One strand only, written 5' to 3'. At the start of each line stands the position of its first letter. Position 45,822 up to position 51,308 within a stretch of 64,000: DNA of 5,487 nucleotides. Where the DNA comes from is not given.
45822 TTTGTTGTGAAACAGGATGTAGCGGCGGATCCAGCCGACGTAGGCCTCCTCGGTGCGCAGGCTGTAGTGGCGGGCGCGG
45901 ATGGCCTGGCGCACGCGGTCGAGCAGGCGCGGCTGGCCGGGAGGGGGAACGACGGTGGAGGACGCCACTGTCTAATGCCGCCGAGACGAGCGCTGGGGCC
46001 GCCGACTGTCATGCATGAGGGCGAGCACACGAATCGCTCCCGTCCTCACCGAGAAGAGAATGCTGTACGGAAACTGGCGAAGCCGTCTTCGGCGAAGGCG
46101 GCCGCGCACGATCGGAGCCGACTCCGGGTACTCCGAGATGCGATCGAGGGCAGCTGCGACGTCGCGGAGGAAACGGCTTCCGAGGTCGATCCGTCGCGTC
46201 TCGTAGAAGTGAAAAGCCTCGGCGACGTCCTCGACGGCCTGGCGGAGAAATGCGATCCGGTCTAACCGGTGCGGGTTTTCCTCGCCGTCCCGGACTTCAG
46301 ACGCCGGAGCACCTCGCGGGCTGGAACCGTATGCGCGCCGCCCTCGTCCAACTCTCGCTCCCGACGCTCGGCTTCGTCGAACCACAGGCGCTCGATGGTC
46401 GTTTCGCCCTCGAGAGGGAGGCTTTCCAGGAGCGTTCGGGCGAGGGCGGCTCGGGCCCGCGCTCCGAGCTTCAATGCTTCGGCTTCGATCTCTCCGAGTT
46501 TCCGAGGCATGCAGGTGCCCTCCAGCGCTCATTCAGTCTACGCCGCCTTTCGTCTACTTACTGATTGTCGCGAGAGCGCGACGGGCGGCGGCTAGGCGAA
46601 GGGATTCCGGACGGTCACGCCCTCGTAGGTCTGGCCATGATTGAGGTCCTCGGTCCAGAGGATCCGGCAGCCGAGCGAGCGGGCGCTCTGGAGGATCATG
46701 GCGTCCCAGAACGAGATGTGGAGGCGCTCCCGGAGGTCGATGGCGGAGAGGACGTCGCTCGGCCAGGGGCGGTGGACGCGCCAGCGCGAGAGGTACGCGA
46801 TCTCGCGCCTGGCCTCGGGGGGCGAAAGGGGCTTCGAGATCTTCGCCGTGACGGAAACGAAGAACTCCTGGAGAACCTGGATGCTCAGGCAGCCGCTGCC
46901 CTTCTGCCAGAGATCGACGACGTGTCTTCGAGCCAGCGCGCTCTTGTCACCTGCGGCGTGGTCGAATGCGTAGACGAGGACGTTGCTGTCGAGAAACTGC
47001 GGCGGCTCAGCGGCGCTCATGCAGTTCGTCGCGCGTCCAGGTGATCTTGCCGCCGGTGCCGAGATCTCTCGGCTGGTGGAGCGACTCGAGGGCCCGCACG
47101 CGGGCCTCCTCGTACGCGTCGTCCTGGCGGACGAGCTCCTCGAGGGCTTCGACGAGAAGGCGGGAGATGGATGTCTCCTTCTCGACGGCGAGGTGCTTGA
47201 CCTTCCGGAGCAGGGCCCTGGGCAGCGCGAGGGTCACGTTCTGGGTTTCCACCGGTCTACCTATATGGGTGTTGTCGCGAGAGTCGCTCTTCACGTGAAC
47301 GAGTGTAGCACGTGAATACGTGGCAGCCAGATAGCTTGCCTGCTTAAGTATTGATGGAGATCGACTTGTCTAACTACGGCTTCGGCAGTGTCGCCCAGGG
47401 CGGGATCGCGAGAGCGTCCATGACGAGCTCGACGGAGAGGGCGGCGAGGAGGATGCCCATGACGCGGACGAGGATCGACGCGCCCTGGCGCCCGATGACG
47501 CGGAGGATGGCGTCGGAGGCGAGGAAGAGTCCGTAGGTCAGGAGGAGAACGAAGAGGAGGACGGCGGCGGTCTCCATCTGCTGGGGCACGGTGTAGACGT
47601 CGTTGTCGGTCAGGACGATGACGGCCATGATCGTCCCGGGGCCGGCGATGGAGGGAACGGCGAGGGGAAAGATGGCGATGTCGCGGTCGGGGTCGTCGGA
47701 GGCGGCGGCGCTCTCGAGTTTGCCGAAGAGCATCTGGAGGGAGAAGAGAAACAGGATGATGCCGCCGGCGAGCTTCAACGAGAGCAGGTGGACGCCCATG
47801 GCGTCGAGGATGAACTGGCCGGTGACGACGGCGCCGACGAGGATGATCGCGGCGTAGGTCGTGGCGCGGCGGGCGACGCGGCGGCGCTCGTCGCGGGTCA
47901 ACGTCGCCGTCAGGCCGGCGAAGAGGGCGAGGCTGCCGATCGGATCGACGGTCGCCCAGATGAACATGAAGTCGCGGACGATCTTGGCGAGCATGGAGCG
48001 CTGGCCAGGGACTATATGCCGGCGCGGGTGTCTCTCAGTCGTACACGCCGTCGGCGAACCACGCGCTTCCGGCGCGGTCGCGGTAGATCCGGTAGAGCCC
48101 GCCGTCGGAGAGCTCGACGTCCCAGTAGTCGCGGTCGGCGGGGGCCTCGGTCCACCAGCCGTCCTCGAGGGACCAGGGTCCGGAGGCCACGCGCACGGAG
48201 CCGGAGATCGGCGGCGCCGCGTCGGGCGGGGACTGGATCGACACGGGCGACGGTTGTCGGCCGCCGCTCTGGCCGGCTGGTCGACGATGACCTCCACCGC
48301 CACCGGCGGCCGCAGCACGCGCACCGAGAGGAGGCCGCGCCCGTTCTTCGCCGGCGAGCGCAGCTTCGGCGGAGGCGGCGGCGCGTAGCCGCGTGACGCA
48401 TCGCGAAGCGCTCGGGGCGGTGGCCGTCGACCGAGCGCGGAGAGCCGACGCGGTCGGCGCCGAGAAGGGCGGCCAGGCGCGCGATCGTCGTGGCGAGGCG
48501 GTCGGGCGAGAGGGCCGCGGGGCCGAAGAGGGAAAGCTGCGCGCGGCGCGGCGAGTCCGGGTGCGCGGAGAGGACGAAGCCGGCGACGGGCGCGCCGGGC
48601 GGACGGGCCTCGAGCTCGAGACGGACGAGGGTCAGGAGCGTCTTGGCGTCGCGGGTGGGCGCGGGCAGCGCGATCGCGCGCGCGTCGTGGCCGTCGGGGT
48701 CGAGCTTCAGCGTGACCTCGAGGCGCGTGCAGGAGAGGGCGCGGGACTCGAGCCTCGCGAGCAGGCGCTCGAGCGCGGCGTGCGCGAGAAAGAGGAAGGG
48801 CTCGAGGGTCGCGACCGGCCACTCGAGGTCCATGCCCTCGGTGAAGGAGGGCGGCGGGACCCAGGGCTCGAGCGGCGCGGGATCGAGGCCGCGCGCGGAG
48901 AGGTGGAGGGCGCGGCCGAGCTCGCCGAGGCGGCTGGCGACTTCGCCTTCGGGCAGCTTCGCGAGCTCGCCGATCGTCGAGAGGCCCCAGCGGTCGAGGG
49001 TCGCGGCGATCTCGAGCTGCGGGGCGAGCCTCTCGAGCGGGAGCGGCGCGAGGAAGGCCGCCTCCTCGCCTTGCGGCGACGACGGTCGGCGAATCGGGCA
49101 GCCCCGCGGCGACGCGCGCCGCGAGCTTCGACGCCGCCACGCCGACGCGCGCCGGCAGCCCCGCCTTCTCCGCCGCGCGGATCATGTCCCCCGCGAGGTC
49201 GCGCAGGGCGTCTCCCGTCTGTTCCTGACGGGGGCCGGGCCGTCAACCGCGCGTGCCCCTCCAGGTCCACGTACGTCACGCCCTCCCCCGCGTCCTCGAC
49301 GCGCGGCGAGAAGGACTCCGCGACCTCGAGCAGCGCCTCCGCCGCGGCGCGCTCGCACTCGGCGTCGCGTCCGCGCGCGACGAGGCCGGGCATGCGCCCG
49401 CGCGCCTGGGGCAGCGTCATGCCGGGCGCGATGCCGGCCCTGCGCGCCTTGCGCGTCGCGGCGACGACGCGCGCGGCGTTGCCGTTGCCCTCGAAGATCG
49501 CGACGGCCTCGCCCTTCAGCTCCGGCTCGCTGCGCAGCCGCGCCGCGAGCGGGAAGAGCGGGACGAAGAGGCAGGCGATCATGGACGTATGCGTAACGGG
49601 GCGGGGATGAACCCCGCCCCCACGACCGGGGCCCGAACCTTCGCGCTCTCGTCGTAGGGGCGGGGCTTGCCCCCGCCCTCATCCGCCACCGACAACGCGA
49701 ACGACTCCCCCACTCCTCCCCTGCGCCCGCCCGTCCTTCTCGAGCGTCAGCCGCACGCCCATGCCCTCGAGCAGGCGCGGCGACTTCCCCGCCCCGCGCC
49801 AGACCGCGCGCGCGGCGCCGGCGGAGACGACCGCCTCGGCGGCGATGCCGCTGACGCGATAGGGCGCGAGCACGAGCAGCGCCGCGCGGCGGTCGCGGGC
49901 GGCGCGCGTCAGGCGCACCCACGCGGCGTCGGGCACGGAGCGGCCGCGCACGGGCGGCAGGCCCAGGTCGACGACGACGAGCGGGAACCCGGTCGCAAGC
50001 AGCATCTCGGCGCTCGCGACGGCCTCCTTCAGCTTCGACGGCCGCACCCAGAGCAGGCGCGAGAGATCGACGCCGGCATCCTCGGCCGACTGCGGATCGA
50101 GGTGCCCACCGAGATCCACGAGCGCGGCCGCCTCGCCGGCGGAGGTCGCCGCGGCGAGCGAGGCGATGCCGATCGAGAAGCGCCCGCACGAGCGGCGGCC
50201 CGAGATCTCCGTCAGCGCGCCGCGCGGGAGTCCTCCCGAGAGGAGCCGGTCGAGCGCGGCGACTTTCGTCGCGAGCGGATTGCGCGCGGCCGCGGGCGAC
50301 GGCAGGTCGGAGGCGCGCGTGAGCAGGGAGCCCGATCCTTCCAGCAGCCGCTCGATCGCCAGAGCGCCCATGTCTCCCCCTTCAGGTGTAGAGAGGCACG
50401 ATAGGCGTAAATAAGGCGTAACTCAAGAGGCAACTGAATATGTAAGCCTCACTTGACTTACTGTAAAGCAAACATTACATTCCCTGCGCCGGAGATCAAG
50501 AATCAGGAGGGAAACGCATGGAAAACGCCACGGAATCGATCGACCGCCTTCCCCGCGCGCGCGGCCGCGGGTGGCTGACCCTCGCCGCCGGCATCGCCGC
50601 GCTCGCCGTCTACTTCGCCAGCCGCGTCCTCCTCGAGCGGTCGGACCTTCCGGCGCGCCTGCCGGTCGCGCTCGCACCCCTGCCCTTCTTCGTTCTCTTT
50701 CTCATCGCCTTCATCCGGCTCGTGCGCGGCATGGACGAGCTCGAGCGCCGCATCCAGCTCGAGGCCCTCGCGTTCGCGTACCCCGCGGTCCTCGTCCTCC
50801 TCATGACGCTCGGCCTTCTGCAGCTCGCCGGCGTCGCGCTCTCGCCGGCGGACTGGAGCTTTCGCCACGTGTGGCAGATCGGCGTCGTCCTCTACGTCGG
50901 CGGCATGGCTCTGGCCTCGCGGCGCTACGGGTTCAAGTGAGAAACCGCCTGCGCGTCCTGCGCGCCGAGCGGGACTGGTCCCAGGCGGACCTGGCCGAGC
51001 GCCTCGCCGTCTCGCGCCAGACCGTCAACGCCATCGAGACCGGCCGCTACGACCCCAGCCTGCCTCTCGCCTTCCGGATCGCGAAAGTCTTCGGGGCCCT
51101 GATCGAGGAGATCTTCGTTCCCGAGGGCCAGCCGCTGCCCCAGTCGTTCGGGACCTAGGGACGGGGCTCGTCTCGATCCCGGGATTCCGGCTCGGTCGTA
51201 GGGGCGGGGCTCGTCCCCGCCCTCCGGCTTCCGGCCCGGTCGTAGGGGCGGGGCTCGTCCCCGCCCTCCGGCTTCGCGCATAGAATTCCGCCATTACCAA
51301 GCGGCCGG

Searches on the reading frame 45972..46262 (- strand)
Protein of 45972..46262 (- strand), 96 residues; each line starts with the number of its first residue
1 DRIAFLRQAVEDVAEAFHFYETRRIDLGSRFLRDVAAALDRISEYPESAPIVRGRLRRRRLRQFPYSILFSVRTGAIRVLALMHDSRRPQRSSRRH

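Call 68: search_protein_families(library=pfam, proteins=[window:45972-46262:-], max_evalue=0.01)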
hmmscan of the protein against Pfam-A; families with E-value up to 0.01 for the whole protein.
window:45972-46262:- (96 aa): 1 family
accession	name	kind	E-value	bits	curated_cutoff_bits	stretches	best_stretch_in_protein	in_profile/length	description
PF05016.21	ParE_toxin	-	2.2e-07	31.8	23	1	4-88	2-88/89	ParE toxin of type II toxin-antitoxin system, parDE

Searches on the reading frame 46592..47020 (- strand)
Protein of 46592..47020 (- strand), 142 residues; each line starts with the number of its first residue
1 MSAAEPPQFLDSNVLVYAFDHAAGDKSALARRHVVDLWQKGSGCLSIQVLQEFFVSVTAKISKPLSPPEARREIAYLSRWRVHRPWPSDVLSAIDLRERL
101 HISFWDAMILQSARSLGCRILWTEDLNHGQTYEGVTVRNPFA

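Call 60: search_protein_families(library=pfam, proteins=[window:46592-47020:-], max_evalue=0.01)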
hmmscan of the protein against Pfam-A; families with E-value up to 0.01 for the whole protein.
window:46592-47020:- (142 aa): 1 family
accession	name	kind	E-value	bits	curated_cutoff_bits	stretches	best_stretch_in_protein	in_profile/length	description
PF01850.27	PIN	-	9e-11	42.9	23.6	1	9-129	2-115/120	PIN domain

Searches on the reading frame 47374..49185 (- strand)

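Call 60: search_protein_families(library=pfam, proteins=[window:47374-49185:-], max_evalue=0.01)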
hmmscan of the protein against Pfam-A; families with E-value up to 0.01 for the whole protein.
window:47374-49185:- (603 aa): 1 family
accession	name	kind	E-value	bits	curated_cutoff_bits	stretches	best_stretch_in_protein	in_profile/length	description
PF01914.23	MarC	-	2.4e-46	158.2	23.9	1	401-592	3-199/203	MarC family integral membrane protein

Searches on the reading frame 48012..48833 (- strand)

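Call 68: search_protein_families(library=pfam, proteins=[window:48012-48833:-], max_evalue=0.01)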
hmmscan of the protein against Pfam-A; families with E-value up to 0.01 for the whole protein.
window:48012-48833:- (273 aa): 1 family
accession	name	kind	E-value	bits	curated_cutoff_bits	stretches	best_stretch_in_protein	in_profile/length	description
PF11799.13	IMS_C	-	0.001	19.9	20.7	1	21-83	28-89/109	impB/mucB/samB family C-terminal domain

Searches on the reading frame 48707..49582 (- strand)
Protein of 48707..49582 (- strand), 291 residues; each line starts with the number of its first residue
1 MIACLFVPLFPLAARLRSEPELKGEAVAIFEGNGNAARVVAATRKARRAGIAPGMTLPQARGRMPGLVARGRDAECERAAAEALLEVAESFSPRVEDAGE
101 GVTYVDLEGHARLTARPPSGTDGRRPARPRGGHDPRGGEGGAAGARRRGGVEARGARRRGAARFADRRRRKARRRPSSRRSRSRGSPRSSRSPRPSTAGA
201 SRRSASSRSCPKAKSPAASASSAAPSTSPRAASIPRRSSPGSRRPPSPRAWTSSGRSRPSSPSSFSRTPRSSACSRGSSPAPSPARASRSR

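Call 68: search_protein_families(library=pfam, proteins=[window:48707-49582:-], max_evalue=0.01)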
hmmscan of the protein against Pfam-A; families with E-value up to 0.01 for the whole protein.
window:48707-49582:- (291 aa): 1 family
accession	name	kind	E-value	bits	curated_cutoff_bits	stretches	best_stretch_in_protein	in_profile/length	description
PF00817.25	IMS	-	2.8e-14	53.7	23.2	1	8-116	4-112/148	impB/mucB/samB family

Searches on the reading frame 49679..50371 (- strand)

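Call 68: search_protein_families(library=pfam, proteins=[window:49679-50371:-], max_evalue=0.01)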
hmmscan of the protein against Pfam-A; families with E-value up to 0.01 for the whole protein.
window:49679-50371:- (230 aa): 2 families
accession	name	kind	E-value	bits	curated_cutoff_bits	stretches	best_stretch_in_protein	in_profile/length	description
PF00154.27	RecA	-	2.5e-12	47.2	27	1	37-135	37-137/262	recA bacterial DNA recombination protein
PF06745.19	ATPase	-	0.0089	15.9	26.6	0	34-85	2-54/231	KaiC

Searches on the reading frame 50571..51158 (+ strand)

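Call 68: search_protein_families(library=pfam, proteins=[window:50571-51158:+], max_evalue=0.01)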
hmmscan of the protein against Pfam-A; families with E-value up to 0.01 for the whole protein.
window:50571-51158:+ (195 aa): 9 families
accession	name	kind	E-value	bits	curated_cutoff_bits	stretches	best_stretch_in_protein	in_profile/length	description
PF01381.28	HTH_3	-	1.2e-13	51.2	23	1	127-175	1-49/55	Helix-turn-helix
PF13560.12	HTH_31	-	3.1e-12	47.1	27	1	125-177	4-57/64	Helix-turn-helix domain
PF13443.12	HTH_26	-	6.8e-07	29.9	22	1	126-184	1-60/63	Cro/C1-type HTH DNA-binding domain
PF12844.13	HTH_19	-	4.2e-06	27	30.2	1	125-180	2-57/64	Helix-turn-helix domain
PF13413.12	HTH_25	-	1.5e-05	25.2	24.6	1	126-161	1-36/62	Helix-turn-helix domain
PF08279.18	HTH_11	-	0.00017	21.9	25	1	127-152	6-32/55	HTH domain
PF13384.12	HTH_23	-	0.00024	21.3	24.6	1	121-153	2-35/50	Homeodomain-like domain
PF04545.22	Sigma70_r4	-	0.0016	18.3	24.1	1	129-157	14-42/50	Sigma-70, region 4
PF13412.12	HTH_24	-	0.0027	17.7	21.9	1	127-154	9-36/48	Winged helix-turn-helix DNA-binding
